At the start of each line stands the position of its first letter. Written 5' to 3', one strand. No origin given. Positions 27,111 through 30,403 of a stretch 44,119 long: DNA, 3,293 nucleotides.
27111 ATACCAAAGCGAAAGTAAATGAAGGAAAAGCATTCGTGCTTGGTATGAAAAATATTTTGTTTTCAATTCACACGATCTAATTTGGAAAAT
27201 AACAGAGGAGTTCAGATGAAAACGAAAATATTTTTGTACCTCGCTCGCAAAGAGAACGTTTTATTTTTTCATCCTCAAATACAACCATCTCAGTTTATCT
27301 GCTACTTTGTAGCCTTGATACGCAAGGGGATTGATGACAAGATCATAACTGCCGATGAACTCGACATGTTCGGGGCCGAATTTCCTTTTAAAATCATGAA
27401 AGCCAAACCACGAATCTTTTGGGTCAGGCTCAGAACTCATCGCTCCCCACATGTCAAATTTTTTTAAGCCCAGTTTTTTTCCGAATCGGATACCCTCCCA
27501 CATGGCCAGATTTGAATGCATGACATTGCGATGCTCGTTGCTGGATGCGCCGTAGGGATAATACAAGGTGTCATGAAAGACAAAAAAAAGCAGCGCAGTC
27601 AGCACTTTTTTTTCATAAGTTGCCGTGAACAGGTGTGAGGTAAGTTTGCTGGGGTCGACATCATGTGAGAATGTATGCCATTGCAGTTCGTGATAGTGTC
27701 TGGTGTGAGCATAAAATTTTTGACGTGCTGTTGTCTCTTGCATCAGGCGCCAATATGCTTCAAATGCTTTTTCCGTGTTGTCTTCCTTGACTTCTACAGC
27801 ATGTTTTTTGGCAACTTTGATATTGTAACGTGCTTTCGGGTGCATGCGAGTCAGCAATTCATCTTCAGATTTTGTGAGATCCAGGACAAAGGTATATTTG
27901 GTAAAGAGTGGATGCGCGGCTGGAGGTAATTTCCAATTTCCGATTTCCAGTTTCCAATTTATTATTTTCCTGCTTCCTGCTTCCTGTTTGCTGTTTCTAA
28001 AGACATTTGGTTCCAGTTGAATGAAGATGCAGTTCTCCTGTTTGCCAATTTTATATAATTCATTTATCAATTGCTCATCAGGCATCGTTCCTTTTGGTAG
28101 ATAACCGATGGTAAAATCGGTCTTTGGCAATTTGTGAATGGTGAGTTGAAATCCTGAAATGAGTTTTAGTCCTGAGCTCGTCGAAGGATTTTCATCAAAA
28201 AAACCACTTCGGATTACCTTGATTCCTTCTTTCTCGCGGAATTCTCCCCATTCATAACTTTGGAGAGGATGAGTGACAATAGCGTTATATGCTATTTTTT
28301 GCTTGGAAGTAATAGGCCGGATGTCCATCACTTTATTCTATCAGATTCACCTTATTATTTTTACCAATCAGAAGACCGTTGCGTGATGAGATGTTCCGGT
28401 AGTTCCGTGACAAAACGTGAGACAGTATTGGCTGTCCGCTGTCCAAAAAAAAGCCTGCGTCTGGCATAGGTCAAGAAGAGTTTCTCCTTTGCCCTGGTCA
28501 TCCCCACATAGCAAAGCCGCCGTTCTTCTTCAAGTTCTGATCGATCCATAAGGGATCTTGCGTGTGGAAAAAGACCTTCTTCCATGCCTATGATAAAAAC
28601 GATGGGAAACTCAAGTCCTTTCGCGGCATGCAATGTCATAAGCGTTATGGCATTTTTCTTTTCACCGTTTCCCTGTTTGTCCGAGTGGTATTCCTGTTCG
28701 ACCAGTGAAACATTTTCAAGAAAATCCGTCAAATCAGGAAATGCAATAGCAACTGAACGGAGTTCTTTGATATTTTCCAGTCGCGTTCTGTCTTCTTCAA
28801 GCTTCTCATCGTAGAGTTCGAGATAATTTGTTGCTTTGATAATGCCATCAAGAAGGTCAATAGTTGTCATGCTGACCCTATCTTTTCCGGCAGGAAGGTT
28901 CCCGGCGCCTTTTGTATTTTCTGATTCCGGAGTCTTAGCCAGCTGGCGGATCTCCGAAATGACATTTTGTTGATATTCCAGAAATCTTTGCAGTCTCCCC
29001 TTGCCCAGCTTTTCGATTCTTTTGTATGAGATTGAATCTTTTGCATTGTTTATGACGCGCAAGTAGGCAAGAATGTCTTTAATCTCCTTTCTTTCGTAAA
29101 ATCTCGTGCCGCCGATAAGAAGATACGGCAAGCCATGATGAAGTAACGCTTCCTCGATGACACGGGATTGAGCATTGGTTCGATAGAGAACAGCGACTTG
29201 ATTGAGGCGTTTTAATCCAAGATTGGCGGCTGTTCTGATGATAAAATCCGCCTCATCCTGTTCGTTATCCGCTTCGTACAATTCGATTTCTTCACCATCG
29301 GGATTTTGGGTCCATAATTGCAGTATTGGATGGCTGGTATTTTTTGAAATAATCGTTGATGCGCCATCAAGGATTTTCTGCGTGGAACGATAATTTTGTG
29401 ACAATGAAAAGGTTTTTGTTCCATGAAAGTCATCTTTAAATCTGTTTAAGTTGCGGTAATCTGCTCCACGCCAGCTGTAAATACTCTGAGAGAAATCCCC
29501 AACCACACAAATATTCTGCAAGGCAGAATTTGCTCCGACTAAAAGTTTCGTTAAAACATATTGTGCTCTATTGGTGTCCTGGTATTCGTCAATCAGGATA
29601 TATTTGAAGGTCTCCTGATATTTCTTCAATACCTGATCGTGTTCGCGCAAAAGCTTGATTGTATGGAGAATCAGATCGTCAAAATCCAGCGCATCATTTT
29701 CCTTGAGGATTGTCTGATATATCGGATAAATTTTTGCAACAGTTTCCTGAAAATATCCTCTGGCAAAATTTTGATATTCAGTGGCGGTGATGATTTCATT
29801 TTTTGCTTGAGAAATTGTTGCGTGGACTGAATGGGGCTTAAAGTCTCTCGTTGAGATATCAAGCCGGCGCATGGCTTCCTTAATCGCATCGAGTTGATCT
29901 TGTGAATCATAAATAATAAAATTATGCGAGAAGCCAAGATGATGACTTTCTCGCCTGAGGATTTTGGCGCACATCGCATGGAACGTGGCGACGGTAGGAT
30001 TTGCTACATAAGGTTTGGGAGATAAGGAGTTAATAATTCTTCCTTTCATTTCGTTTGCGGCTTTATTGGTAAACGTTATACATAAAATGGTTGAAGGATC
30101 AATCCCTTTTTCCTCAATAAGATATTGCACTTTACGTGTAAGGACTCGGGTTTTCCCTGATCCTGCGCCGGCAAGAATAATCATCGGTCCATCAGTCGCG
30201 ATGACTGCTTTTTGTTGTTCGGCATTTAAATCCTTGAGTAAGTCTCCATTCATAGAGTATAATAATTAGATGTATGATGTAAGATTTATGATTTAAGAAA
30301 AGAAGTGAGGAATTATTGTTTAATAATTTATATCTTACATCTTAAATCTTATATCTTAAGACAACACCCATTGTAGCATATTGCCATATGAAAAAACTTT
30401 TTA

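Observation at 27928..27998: The same AATTTCC heptamer tract is embedded in three unrelated conserved genes and yields near-identical peptide motifs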

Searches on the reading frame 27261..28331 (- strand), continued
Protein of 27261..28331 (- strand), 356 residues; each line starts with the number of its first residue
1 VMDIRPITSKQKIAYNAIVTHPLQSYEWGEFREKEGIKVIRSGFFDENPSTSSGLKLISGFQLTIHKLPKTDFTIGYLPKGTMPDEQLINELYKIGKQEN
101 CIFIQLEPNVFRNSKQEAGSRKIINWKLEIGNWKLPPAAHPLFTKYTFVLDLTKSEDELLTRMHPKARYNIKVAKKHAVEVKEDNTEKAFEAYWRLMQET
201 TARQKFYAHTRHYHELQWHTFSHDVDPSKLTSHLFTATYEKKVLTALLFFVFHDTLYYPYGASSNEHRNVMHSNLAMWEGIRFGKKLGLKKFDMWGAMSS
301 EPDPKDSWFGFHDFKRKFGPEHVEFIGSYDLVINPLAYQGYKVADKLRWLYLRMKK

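Call 63: predict_structure(alignment_id=A2)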
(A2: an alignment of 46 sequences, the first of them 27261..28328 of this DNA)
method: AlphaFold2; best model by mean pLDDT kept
length: 355 residues; sequences in the alignment: 46
mean_pLDDT: 86.3   pTM: 0.84
mean pLDDT of the five models: 86.3, 85.6, 85.5, 85.4, 85.3
residues with pLDDT >= 90: 210; 70-90: 95; 50-70: 32; < 50: 18
segments of 3 or more residues with pLDDT < 50: 113-124, 318-323
pLDDT, mean of each block of 10 residues (from residue 1): 94 94 96 97 87 88 95 93 91 98 83 44 61 83 71 92 88 96 97 94 81 95 94 97 96 92 87 93 96 68 70 63 68 96 88 78
secondary structure, 60 per line:
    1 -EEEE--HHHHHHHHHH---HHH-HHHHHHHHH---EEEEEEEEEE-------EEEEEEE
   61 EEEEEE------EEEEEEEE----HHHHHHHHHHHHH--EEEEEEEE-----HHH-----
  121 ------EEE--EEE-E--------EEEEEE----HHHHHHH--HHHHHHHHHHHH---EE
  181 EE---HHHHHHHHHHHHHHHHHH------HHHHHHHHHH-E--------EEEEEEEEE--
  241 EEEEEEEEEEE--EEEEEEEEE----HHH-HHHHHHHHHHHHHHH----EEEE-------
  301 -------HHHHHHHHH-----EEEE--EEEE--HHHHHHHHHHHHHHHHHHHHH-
elements in order: E2-5 H8-17 H25-33 E37-46 E54-66 E73-80 H85-97 E100-107 E127-129 E132-134 E145-150 H155-161 H164-175 E179-182 H186-203 H210-219 E230-238 E241-251 E254-262 H271-285 E290-293 H308-316 E322-325 E328-331 H334-354

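Call 64: search_solved_structures(query=window:27261-28328:-, max_evalue=0.001, show_alignments=1)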
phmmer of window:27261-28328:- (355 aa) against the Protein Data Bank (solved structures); distinct sequences matched with E-value up to 0.001: 4.
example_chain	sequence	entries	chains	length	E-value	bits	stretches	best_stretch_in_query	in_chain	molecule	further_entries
6snr_A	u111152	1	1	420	7.4e-16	61.4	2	236-339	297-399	Lipid II:glycine glycyltransferase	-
1lrz_A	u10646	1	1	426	2.9e-08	36.4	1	244-346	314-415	factor essential for expression of methicillin resistance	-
9wqy_A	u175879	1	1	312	7.6e-06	28.4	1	154-323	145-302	aminoacyl-tRNA-dependent peptide synthase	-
9wqw_A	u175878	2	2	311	9.6e-06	28.1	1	156-323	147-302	aminoacyl-tRNA-dependent peptide synthase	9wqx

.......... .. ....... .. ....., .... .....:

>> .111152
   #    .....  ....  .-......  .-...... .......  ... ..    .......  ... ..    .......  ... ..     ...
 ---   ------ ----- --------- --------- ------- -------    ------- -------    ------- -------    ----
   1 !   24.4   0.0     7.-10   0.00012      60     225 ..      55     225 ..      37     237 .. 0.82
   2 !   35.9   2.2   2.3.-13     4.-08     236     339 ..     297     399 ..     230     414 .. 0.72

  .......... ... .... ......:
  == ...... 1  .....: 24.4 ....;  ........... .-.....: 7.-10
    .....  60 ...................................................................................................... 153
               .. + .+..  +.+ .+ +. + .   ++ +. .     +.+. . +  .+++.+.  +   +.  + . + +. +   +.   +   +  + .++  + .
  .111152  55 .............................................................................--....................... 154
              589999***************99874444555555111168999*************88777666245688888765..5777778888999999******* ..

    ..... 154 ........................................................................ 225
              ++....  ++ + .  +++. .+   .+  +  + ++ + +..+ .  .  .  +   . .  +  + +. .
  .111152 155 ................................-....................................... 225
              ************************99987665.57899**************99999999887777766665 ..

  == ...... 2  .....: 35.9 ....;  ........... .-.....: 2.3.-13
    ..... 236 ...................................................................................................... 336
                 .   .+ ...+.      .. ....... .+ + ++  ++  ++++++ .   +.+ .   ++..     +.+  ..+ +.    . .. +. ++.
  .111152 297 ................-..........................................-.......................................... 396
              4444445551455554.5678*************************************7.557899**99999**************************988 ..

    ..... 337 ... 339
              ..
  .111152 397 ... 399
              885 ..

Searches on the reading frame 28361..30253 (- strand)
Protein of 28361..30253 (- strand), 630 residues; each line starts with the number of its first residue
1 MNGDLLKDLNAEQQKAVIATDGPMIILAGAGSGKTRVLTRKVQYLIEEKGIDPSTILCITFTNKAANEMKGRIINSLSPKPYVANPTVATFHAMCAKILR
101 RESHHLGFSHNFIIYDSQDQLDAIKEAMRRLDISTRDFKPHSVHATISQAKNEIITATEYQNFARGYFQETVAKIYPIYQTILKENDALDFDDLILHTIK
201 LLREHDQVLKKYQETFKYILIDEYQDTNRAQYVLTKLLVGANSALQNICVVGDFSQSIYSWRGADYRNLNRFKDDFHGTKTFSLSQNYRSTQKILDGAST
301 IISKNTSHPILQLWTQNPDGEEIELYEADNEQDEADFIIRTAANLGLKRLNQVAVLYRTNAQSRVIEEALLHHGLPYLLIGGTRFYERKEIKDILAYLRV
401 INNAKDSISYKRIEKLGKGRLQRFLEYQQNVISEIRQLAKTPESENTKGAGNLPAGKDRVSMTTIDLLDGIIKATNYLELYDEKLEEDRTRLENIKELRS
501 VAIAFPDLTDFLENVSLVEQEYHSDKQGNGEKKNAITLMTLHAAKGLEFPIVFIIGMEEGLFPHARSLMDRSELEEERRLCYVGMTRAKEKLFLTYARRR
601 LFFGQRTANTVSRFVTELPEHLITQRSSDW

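Call 14: find_related_loci(query=window:28361-30253:-, collection=genome_contigs, flank=10000)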
Query window:28361-30253:- (630 aa) in genome_contigs; peptide patterns used: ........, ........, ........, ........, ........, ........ (x = any residue, [..] = any of these).
600 stretches matched a pattern (row limit reached: there are more); 588 encode a relative of the query (tblastn E <= 1e-3); the best 80 are kept; 80 distinct loci.
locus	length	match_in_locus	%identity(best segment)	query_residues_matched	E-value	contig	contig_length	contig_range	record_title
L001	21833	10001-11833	75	1-628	0e+0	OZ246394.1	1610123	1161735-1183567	MAG: uncultured Gammaproteobacteria bacterium isolate SRP292972_co1_11 genome assembly, chromosome: 1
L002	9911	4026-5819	74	1-629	0e+0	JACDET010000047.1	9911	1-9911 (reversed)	MAG: Candidatus Levyibacteriota bacterium isolate MGR_bin367 SD2903_NODE_1052_length_9911_cov_1.237735, whole genome sho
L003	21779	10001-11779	63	1-628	0e+0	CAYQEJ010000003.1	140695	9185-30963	MAG TPA_asm: uncultured Gammaproteobacteria bacterium isolate SRP278252_co2_88 genome assembly, contig: NODE_139_length_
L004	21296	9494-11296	60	1-621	0e+0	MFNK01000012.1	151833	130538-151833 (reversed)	MAG: Candidatus Levybacteria bacterium RIFCSPHIGHO2_01_FULL_36_15b rifcsphigho2_01_scaffold_958, whole genome shotgun se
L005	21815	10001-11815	57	1-622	0e+0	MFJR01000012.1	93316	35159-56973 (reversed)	MAG: Candidatus Gottesmanbacteria bacterium RIFCSPLOWO2_01_FULL_39_12b rifcsplowo2_01_scaffold_427, whole genome shotgun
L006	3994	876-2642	53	1-623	0e+0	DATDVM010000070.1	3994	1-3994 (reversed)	MAG TPA_asm: Patescibacteria group bacterium isolate SMAG_U8084 k141_699579, whole genome shotgun sequence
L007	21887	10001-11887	52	5-624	0e+0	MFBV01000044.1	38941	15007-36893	MAG: Candidatus Curtissbacteria bacterium RIFCSPLOWO2_02_FULL_40_11 rifcsplowo2_02_scaffold_773, whole genome shotgun se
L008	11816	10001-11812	51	4-609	0e+0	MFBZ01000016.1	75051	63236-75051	MAG: Candidatus Curtissbacteria bacterium RIFCSPLOWO2_12_FULL_41_16 rifcsplowo2_12_scaffold_398, whole genome shotgun se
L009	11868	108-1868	51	1-617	0e+0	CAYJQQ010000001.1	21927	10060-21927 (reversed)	MAG TPA_asm: uncultured Gammaproteobacteria bacterium isolate ERP125453_co1_343 genome assembly, contig: NODE_2252_lengt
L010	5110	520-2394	47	8-623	0e+0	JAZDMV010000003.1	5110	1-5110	MAG: bacterium isolate MEGAHIT-group-0.677 k141_26161, whole genome shotgun sequence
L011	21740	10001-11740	50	1-617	3e-177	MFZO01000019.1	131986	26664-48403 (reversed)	MAG: Candidatus Roizmanbacteria bacterium RIFCSPHIGHO2_02_FULL_38_11 rifcsphigho2_02_scaffold_2479, whole genome shotgun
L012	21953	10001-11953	46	4-623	6e-177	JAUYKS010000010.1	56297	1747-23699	MAG: bacterium isolate C24_metabat.bin.208 C24_k141_910193, whole genome shotgun sequence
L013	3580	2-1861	47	27-629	0e+0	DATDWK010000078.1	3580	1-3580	MAG TPA_asm: Candidatus Dojkabacteria bacterium isolate SMAG_U8108 k141_1676789, whole genome shotgun sequence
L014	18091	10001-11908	45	4-623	2e-174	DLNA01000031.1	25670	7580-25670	MAG TPA_asm: Patescibacteria group bacterium UBA7522 UBA7522_contig_1475, whole genome shotgun sequence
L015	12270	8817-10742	46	4-628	1e-173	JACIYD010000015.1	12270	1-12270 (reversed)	MAG: Clostridia bacterium isolate MAG-69 Moorellales_C3_bin30_Scaffold_15, whole genome shotgun sequence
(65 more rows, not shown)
